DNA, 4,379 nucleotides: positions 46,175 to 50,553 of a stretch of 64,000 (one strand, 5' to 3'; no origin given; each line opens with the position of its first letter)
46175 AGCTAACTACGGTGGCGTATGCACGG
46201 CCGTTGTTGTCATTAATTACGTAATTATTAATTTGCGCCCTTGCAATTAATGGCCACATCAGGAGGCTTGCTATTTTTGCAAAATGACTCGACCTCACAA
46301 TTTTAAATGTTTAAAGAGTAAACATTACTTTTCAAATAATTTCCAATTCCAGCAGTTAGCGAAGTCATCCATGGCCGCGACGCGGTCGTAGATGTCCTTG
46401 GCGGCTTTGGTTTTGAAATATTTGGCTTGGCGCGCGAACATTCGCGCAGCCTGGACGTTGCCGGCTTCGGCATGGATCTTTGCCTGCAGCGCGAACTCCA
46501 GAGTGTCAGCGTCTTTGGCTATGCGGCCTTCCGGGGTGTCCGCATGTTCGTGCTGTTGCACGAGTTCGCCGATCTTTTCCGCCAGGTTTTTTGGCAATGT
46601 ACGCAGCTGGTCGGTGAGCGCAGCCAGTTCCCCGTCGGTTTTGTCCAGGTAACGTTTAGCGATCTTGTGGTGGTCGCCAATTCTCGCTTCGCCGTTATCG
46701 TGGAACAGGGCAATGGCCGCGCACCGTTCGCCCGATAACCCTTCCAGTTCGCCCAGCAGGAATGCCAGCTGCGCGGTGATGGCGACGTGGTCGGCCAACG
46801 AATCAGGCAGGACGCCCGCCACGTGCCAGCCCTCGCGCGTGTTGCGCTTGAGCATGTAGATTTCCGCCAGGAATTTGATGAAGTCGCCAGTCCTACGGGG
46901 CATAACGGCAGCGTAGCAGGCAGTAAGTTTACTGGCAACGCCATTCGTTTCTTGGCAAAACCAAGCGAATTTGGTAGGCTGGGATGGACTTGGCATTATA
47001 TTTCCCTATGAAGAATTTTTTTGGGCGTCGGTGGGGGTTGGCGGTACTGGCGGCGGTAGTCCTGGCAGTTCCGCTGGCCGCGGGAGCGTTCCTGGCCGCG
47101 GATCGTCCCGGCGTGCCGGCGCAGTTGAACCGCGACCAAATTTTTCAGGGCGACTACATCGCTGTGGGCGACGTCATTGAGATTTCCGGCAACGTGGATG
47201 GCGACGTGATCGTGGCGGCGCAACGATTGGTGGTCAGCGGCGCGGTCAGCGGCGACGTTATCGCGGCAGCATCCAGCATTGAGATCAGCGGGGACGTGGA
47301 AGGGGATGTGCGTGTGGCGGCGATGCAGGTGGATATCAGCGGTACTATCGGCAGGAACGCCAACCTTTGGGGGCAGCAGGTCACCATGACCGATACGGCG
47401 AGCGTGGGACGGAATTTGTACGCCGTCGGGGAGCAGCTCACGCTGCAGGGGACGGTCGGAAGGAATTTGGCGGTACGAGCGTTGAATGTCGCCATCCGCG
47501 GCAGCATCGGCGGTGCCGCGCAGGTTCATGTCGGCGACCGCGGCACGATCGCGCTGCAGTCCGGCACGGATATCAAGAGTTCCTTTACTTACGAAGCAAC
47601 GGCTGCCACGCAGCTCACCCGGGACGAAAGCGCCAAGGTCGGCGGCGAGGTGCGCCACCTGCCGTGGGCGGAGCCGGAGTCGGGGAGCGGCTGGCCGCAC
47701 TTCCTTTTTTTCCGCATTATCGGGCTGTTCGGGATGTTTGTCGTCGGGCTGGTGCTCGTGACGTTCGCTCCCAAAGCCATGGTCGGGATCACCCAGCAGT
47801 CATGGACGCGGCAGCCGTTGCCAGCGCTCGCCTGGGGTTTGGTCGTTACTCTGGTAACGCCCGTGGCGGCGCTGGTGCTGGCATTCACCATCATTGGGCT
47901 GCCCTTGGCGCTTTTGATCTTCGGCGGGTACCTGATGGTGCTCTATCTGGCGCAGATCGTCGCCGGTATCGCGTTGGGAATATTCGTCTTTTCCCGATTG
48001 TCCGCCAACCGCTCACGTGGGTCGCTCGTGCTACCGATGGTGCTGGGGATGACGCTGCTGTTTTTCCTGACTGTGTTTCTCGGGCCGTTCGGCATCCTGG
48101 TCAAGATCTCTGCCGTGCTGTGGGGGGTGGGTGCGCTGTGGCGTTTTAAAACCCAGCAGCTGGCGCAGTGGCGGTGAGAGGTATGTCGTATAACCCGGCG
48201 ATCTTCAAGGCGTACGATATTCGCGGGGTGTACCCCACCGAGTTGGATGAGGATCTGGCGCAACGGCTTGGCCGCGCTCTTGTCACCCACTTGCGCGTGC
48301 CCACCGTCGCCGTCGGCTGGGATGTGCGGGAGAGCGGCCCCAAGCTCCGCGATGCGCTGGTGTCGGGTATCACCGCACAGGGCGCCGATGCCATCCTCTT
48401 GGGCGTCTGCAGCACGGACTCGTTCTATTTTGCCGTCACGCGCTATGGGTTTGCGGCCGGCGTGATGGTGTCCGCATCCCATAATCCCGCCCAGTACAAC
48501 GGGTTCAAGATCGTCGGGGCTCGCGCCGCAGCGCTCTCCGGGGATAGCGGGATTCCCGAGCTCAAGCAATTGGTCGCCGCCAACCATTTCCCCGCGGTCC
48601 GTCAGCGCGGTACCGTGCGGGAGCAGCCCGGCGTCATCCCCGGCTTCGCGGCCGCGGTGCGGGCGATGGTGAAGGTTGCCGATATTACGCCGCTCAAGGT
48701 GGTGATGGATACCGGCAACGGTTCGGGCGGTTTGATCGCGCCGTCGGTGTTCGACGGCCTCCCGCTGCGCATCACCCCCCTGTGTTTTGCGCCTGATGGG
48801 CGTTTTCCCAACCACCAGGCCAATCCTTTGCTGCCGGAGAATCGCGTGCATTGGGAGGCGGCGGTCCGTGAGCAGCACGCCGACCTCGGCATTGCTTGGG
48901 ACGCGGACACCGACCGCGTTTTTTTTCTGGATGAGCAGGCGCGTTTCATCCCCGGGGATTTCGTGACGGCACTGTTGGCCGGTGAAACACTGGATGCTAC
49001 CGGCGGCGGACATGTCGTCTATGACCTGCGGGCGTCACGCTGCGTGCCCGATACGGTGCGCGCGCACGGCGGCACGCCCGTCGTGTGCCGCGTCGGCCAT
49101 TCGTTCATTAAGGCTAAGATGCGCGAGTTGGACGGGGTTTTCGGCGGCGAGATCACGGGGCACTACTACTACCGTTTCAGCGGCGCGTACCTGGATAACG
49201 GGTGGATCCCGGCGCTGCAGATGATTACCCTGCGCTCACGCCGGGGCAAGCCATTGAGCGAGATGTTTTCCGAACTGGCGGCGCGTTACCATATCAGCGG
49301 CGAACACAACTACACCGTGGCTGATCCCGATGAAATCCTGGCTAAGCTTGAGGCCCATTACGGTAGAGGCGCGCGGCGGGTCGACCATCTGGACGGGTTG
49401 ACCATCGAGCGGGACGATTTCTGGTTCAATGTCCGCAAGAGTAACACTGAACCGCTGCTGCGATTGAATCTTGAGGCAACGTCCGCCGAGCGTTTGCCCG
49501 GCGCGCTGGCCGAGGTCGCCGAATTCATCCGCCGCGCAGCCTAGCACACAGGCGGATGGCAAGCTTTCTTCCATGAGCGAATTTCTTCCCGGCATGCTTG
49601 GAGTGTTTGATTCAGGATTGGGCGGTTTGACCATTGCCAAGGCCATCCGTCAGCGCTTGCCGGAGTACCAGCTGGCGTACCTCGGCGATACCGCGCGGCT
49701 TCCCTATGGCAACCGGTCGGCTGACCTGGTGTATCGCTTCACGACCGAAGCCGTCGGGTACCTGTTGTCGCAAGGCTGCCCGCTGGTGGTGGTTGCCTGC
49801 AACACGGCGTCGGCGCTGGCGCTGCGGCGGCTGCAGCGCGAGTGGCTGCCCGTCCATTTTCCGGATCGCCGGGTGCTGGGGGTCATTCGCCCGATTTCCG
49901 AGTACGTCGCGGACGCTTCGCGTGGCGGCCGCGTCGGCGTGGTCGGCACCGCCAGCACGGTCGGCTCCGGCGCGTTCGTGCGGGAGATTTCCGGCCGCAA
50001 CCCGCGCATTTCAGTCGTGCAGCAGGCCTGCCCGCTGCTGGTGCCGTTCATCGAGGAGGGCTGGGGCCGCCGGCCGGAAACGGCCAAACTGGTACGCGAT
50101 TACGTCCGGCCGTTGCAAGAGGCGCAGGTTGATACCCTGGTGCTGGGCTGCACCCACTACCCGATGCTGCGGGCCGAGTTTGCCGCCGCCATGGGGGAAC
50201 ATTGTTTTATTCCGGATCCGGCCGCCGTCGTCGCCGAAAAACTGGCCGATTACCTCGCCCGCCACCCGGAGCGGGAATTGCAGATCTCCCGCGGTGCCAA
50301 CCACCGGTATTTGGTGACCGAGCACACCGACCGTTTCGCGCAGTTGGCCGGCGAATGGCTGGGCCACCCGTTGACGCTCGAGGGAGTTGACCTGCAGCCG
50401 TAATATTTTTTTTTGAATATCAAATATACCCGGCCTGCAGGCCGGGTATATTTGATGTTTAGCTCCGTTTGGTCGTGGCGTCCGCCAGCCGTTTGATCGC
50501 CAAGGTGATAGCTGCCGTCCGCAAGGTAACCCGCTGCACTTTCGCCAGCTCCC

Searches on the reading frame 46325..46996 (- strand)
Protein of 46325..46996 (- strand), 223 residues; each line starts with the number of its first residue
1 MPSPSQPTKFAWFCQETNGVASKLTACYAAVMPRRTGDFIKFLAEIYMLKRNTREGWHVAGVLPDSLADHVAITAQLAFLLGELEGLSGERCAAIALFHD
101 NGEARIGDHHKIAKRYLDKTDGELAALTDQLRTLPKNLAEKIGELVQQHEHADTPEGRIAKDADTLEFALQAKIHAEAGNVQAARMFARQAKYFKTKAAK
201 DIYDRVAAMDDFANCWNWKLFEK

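Call 58: search_protein_families(library=pfam, proteins=[window:46325-46996:-], max_evalue=0.001)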
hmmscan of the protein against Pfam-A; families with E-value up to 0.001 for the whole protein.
window:46325-46996:- (223 aa): 3 families
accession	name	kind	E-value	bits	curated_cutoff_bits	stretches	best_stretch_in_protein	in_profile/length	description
PF13023.12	HD_3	-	2.1e-21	76.9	22.5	1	48-194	3-157/165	HD domain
PF12917.13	YfbR-like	-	2.6e-09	37.5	25.9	1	61-193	20-162/182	5'-deoxynucleotidase YfbR-like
PF01966.28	HD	-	7.2e-08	33.2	22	1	68-167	2-114/116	HD domain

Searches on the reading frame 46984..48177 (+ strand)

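Call 58: search_protein_families(library=pfam, proteins=[window:46984-48177:+], max_evalue=0.001)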
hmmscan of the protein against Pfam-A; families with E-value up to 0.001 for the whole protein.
window:46984-48177:+ (397 aa): 1 family
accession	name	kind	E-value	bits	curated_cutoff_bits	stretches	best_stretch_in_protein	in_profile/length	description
PF04519.19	Bactofilin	-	3.9e-05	24.3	27.9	1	52-121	7-75/98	Polymer-forming cytoskeletal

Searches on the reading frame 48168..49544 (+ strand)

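Call 58: search_protein_families(library=pfam, proteins=[window:48168-49544:+], max_evalue=0.001)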
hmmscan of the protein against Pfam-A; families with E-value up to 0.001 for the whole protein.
window:48168-49544:+ (458 aa): 4 families
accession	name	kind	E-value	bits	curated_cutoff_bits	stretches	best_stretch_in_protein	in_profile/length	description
PF02878.22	PGM_PMM_I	-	2.7e-32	111.8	22.5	1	12-134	3-129/138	Phosphoglucomutase/phosphomannomutase, alpha/beta/alpha domain I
PF02880.22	PGM_PMM_III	-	5.1e-19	68.9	20.7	1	263-374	2-115/115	Phosphoglucomutase/phosphomannomutase, alpha/beta/alpha domain III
PF02879.22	PGM_PMM_II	-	1.4e-16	61.3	29.3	1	174-257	19-102/103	Phosphoglucomutase/phosphomannomutase, alpha/beta/alpha domain II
PF00408.26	PGM_PMM_IV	-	9.6e-11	42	23.1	1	381-451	3-66/68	Phosphoglucomutase/phosphomannomutase, C-terminal domain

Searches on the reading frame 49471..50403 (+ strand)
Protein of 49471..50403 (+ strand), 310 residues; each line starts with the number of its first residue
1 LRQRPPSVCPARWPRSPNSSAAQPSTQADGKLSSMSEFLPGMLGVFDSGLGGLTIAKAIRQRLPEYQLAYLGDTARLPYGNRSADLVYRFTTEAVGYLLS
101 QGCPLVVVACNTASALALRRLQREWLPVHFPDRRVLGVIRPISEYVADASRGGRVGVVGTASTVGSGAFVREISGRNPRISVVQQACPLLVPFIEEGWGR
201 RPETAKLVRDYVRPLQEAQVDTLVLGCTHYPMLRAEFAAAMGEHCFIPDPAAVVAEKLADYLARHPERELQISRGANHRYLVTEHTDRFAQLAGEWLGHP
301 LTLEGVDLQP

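Call 58: search_protein_families(library=pfam, proteins=[window:49471-50403:+], max_evalue=0.001)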
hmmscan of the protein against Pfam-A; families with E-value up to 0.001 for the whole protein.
window:49471-50403:+ (310 aa): 1 family
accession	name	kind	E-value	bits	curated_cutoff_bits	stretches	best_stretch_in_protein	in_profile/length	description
PF01177.27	Asp_Glu_race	-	3.5e-14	53.5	31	1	55-253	16-208/211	Asp/Glu/Hydantoin racemase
